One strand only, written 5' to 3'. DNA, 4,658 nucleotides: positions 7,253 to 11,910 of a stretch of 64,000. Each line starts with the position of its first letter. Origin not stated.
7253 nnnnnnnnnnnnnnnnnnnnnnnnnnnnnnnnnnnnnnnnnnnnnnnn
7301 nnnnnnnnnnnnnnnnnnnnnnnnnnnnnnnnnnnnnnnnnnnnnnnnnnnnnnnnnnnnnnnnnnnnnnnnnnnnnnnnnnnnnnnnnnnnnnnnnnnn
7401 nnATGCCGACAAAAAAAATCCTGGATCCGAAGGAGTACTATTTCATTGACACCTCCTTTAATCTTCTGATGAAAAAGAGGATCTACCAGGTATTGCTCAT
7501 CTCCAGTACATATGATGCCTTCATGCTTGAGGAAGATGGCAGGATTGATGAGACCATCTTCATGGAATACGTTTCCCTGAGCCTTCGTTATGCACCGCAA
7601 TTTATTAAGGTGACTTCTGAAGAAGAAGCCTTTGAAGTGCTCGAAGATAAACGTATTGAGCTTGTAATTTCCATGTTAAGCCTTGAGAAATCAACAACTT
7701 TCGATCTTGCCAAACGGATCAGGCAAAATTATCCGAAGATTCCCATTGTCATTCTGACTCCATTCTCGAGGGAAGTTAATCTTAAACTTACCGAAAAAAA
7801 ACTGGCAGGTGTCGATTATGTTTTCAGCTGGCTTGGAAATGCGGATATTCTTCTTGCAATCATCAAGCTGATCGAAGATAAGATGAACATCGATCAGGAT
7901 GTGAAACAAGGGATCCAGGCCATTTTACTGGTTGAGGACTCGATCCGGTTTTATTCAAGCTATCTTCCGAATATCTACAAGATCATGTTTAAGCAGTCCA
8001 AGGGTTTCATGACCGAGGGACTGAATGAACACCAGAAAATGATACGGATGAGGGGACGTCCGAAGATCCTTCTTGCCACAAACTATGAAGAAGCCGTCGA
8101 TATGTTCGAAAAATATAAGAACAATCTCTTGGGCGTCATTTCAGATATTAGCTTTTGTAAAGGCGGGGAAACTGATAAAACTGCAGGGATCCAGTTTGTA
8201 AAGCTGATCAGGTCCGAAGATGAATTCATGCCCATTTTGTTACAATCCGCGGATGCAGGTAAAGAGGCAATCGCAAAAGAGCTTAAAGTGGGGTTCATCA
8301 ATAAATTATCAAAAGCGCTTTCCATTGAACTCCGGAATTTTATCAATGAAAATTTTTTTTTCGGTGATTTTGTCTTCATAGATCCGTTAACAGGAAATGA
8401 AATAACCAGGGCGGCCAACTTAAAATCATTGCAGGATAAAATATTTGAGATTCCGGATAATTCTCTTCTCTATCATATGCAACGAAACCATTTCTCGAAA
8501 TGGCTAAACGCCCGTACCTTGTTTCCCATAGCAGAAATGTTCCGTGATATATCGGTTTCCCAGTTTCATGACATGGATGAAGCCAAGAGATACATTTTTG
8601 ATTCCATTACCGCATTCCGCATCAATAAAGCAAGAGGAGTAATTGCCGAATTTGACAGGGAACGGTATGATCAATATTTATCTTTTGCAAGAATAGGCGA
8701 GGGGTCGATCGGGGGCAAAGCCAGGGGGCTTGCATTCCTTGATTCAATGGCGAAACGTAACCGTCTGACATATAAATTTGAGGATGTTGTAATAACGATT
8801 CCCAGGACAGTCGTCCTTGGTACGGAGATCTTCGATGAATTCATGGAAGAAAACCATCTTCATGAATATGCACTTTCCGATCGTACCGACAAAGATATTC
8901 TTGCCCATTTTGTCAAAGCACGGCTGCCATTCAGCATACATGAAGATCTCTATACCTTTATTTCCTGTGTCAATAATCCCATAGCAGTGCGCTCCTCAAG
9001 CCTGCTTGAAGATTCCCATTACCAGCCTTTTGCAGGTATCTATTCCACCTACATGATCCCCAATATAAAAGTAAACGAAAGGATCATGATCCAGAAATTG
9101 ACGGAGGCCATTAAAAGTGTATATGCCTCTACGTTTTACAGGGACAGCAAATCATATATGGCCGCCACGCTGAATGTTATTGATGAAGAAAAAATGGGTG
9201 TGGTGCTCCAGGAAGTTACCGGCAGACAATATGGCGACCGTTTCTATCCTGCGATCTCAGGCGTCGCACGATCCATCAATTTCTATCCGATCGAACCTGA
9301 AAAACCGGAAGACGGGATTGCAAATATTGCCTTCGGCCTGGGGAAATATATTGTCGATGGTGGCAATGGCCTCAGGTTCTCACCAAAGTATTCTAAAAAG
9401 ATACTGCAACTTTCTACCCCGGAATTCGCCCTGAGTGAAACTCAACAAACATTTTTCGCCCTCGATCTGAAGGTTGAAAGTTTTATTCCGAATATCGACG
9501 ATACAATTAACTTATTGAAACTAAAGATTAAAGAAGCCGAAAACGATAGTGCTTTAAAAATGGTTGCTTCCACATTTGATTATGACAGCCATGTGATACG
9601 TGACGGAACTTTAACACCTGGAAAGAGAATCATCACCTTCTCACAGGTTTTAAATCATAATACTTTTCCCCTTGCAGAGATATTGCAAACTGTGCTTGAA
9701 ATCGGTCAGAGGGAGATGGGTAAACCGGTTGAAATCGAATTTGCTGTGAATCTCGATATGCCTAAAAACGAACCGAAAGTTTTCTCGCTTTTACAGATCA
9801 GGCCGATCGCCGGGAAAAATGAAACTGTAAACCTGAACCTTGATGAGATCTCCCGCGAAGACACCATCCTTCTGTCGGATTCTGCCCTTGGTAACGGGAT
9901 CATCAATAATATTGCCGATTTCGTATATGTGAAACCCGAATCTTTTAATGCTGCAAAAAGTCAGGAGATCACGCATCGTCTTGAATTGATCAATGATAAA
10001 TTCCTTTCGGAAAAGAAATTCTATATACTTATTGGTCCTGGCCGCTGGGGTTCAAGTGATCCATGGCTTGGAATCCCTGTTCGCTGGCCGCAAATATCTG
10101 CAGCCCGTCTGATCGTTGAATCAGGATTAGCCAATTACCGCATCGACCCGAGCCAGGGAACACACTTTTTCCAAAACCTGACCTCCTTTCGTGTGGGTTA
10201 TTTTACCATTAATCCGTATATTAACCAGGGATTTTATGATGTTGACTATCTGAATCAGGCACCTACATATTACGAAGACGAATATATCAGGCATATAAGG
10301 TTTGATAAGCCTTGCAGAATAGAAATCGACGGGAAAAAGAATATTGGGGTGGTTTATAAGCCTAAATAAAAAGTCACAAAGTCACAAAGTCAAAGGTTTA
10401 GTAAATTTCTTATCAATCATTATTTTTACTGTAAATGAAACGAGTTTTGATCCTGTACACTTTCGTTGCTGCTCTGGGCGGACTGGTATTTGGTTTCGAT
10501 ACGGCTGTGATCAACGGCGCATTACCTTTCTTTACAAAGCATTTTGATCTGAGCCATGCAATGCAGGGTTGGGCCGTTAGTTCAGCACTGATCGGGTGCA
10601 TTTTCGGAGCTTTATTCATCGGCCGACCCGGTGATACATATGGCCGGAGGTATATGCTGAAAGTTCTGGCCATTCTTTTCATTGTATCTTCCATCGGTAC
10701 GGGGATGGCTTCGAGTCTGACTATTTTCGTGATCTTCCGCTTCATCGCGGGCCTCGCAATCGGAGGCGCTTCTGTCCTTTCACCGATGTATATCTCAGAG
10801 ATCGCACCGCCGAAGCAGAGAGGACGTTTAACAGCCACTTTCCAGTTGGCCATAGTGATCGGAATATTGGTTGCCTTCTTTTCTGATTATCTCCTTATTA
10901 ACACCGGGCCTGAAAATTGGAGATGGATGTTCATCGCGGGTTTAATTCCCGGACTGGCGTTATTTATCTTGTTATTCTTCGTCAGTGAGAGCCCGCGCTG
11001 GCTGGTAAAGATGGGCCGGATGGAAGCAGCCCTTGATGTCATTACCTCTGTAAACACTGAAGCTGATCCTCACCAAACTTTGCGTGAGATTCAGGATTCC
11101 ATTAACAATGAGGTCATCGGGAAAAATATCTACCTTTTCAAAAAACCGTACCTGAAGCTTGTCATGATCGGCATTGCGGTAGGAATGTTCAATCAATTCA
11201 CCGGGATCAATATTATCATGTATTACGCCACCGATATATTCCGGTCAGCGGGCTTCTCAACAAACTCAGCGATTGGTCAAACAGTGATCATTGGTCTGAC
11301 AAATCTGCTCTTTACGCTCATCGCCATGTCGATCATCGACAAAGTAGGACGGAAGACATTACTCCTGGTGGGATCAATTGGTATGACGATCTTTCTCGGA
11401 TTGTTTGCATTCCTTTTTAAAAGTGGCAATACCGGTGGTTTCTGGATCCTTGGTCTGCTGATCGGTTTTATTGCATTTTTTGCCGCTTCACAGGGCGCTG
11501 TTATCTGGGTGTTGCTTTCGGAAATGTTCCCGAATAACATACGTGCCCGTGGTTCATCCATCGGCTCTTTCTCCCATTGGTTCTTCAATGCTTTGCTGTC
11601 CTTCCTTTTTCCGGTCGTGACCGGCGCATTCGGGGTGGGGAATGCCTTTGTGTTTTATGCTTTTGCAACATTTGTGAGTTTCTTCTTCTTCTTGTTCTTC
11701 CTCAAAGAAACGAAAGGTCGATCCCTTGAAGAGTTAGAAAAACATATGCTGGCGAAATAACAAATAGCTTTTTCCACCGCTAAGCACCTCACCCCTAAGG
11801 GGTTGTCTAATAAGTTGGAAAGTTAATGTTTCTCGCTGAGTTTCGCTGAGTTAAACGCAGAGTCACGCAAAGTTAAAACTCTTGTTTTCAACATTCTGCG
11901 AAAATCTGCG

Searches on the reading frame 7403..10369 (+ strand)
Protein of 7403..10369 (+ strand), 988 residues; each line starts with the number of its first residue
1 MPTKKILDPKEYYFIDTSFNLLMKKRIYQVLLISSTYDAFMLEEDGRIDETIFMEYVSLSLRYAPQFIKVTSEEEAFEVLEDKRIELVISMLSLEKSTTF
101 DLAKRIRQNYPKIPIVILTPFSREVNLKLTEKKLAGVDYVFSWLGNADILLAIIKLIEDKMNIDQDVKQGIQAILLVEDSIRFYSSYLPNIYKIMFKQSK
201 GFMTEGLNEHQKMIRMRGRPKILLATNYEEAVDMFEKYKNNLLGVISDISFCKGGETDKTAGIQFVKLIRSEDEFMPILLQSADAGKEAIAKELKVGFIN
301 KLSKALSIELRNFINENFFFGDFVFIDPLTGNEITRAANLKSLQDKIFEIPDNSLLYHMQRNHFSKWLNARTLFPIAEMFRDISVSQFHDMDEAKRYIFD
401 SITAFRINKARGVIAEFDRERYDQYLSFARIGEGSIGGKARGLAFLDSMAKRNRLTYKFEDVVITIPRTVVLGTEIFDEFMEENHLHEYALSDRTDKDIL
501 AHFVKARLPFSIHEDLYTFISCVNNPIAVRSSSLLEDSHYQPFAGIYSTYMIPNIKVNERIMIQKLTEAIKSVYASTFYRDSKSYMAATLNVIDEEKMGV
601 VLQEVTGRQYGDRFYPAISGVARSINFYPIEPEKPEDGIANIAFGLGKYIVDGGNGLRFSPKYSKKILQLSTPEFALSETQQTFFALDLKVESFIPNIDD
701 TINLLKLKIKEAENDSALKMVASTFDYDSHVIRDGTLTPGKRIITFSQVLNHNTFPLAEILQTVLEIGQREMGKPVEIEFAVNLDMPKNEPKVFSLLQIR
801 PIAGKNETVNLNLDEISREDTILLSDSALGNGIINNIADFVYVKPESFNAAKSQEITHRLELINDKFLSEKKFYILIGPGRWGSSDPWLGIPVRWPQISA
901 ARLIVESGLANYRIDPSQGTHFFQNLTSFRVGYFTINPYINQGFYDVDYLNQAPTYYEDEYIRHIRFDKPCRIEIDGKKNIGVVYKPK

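Call 10: search_protein_families(library=pfam, proteins=[window:7403-10369:+])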
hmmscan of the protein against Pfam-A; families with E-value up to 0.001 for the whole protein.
window:7403-10369:+ (988 aa): 2 families
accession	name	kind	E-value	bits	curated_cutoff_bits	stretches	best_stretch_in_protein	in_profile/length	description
PF01326.24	PPDK_N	-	2e-39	136.3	27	1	435-818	3-325/328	Pyruvate phosphate dikinase, AMP/ATP-binding domain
PF00072.30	Response_reg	-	6.2e-11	42.9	30.2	1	67-137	25-94/111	Response regulator receiver domain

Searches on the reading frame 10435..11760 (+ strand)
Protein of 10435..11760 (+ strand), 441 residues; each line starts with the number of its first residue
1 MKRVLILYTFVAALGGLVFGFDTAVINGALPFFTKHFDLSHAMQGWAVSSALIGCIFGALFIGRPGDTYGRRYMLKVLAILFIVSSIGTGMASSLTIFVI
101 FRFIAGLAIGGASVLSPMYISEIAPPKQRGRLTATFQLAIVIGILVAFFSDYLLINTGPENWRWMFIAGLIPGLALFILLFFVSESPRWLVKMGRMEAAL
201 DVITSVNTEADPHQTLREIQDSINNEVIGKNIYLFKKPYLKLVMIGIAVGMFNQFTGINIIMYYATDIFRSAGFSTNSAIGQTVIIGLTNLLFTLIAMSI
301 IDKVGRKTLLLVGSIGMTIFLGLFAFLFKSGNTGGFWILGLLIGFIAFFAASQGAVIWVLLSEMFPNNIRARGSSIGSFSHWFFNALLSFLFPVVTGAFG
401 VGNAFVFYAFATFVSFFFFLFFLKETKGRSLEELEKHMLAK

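Call 10: search_protein_families(library=pfam, proteins=[window:10435-11760:+])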
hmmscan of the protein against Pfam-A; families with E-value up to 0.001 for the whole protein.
window:10435-11760:+ (441 aa): 2 families
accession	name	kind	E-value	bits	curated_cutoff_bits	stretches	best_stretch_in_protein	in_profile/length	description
PF00083.30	Sugar_tr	-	2.5e-115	386.4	22.3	1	9-436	2-450/452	Sugar (and other) transporter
PF07690.21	MFS_1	-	7.3e-41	140.7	33.4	2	13-276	2-238/347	Major Facilitator Superfamily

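Call 11: find_encoding_contigs(protein=window:10435-11760:+, flank=10000, max_places=4)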
Protein window:10435-11760:+ (441 aa): 2 contigs read that carry it; 2 places shown.
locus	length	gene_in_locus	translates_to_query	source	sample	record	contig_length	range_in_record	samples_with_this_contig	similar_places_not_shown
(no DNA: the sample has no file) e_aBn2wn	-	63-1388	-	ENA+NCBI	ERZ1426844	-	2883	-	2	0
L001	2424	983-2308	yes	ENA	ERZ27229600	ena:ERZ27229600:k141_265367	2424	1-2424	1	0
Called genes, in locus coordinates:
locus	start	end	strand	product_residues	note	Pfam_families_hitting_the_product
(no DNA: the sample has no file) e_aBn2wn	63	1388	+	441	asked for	PF00083:Sugar_tr, PF07690:MFS_1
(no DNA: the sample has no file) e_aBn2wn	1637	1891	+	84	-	PF18671:4HPAD_g_N, PF18524:HPIP_like (weak)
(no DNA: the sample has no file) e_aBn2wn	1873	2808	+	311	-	PF13353:Fer4_12 (faint), PF04055:Radical_SAM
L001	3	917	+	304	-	?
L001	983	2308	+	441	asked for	PF00083:Sugar_tr, PF07690:MFS_1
